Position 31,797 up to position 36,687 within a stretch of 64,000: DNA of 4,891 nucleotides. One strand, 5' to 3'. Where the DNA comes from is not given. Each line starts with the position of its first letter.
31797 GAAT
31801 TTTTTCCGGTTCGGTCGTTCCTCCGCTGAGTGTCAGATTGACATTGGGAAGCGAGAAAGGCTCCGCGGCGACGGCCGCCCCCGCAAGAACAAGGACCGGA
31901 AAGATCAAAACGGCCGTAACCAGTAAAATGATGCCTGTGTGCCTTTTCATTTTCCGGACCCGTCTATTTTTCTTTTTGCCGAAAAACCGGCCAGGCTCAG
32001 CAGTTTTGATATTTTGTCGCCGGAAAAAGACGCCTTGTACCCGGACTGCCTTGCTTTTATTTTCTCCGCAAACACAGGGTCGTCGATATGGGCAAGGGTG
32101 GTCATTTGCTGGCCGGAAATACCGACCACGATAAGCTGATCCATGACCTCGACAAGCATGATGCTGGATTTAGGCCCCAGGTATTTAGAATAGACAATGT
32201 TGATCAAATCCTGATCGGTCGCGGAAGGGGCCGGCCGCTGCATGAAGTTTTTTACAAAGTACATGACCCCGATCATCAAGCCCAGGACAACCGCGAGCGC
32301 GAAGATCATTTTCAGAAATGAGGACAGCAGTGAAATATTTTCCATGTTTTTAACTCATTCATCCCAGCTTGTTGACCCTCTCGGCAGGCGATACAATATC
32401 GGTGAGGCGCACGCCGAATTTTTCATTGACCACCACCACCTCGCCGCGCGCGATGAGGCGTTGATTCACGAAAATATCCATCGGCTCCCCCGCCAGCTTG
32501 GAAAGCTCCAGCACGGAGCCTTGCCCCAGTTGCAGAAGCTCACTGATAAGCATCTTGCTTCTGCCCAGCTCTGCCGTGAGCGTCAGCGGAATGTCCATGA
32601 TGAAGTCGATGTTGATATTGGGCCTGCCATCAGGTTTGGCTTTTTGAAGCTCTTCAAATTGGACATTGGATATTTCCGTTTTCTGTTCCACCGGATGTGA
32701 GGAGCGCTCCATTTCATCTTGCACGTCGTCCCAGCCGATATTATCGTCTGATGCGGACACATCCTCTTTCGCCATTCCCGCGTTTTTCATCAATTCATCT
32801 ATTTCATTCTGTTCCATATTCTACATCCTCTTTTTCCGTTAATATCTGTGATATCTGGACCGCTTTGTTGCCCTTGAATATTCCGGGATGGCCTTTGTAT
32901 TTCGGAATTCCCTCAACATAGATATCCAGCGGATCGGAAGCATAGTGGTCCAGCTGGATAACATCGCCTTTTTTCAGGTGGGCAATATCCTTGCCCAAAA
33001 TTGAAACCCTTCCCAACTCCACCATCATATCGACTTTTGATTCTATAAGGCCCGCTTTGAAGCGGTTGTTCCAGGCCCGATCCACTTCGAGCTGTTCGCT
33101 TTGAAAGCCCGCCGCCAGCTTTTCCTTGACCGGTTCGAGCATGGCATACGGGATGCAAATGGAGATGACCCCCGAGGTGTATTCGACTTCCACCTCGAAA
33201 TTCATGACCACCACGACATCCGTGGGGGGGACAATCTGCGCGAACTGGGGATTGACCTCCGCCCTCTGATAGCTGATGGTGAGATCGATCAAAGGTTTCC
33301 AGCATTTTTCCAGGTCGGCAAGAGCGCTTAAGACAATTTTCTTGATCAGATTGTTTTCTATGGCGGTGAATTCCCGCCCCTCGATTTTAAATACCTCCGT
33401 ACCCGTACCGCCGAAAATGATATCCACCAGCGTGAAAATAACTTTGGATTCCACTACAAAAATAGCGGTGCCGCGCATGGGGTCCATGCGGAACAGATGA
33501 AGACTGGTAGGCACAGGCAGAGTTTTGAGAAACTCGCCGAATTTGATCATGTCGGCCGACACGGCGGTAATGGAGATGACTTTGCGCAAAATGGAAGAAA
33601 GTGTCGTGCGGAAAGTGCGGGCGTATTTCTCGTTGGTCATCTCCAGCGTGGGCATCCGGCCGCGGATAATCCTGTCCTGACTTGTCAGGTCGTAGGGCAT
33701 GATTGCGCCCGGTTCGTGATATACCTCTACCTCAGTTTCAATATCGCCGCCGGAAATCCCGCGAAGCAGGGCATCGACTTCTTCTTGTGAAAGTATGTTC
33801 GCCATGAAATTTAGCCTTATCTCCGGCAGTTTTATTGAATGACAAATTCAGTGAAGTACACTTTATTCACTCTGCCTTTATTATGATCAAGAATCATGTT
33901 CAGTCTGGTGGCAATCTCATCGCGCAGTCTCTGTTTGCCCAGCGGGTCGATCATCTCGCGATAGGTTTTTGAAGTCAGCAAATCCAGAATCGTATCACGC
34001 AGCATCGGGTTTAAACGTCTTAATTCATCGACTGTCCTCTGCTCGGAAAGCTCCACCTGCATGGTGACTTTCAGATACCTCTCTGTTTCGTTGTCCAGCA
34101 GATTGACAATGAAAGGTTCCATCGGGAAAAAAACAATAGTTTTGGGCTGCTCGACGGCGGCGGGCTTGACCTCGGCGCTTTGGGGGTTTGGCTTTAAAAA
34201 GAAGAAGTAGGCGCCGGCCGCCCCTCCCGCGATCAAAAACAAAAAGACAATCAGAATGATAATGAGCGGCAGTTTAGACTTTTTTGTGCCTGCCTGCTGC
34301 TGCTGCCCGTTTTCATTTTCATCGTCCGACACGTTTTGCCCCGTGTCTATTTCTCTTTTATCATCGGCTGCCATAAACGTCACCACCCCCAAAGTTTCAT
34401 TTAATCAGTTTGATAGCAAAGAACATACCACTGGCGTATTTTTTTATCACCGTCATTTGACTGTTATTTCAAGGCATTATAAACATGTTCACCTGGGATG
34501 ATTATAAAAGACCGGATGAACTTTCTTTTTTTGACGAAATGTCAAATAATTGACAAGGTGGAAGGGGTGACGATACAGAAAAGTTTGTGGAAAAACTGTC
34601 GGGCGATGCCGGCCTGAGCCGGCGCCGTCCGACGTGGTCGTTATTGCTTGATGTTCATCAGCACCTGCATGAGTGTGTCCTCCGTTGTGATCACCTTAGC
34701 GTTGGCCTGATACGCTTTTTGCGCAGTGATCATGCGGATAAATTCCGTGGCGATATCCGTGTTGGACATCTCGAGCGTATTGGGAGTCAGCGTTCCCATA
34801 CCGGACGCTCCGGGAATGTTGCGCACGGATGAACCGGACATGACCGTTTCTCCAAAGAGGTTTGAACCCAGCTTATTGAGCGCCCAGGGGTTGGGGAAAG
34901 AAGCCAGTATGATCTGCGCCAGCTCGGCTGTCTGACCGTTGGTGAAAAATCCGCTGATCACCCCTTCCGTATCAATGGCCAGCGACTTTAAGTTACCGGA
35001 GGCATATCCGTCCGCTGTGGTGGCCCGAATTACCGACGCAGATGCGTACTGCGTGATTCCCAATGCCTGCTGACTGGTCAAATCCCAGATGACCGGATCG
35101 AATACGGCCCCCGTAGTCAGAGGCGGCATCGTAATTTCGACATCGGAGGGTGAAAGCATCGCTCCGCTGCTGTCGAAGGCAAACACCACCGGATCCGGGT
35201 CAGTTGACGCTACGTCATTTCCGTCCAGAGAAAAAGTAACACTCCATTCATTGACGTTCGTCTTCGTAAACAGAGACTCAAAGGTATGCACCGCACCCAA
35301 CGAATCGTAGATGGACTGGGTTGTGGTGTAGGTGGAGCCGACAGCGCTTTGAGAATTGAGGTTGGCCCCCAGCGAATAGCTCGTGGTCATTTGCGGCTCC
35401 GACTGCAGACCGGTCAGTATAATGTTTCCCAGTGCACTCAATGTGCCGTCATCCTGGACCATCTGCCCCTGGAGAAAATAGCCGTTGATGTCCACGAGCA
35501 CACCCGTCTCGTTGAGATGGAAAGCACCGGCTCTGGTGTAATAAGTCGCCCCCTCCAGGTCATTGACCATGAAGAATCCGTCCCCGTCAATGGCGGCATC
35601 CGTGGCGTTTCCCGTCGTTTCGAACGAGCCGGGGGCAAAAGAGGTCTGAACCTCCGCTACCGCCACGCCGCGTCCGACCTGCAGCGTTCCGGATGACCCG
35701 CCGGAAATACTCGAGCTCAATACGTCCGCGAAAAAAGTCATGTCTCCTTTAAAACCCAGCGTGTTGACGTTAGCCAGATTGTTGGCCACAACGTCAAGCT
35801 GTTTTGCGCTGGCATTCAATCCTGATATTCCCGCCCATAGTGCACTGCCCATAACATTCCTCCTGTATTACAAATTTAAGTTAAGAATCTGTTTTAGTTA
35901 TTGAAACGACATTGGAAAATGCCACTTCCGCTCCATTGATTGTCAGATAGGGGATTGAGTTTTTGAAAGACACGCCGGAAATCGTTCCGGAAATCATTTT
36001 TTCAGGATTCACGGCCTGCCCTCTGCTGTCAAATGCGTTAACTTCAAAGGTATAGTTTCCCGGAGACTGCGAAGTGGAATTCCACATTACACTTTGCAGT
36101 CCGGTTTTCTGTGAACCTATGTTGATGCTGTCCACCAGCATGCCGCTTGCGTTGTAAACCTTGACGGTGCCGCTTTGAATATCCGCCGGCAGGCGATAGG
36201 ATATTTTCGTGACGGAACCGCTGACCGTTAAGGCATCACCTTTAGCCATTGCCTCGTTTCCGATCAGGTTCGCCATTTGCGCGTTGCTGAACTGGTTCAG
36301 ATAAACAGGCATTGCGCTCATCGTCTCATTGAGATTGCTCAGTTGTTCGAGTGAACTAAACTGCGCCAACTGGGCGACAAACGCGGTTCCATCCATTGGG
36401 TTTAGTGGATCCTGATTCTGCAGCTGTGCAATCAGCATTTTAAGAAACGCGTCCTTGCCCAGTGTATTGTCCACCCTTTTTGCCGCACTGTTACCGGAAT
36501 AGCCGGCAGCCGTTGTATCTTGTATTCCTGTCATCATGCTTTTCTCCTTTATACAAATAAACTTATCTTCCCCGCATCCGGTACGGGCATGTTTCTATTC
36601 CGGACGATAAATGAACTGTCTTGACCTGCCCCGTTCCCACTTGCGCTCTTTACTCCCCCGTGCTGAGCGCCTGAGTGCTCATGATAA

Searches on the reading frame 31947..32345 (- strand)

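Call 14: search_protein_families(library=pfam, proteins=[window:31947-32345:-], max_evalue=0.01)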
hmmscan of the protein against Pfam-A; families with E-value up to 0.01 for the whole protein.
window:31947-32345:- (132 aa): 1 family
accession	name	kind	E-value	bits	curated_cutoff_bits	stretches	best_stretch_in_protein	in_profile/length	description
PF04347.18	FliO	-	4.6e-11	43.1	22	1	29-102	1-76/91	Flagellar biosynthesis protein, FliO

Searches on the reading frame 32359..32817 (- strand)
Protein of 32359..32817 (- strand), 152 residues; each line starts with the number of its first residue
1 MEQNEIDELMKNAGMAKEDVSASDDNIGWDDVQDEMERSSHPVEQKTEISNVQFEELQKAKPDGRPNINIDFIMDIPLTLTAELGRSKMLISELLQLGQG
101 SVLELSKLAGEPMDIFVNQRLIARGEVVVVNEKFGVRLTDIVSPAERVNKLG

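Call 14: search_protein_families(library=pfam, proteins=[window:32359-32817:-], max_evalue=0.01)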
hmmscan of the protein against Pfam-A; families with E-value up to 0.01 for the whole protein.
window:32359-32817:- (152 aa): 1 family
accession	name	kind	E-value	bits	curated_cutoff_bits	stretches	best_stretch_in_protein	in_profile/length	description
PF01052.25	FliMN_C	-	8.1e-26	90.2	23.8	1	73-142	3-72/73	Type III flagellar switch regulator (C-ring) FliN C-term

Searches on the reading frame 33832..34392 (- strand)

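Call 14: search_protein_families(library=pfam, proteins=[window:33832-34392:-], max_evalue=0.01)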
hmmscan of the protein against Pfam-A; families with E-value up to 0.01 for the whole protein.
window:33832-34392:- (186 aa): 2 families
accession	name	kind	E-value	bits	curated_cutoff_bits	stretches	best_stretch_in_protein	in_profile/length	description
PF03748.19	FliL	-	2.7e-26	92.5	24.6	1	88-186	1-103/103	Flagellar basal body-associated protein FliL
PF14283.11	CD1107-like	-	0.0013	19.1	26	1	17-70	104-157/158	Mobile element protein CD1107-like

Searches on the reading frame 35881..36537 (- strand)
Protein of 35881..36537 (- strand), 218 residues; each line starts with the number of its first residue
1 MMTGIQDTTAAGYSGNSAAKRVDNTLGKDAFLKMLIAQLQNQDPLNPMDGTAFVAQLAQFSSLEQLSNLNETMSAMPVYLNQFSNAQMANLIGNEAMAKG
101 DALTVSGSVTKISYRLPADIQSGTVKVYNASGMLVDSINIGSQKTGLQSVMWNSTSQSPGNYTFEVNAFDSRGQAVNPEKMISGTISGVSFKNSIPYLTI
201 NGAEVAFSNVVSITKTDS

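Call 14: search_protein_families(library=pfam, proteins=[window:35881-36537:-], max_evalue=0.01)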
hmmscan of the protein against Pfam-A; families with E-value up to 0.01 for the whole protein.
window:35881-36537:- (218 aa): 3 families
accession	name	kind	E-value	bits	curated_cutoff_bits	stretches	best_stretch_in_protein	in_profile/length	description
PF03963.19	FlgD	-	5.1e-25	87.9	27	1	8-74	8-74/75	Flagellar hook capping protein - N-terminal region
PF13860.13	FlgD_ig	-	8.3e-12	45.4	27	1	101-168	2-75/79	FlgD Ig-like domain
PF13861.12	FLgD_tudor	-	9.6e-09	35.8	26.9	1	87-210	5-57/58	FlgD Tudor-like domain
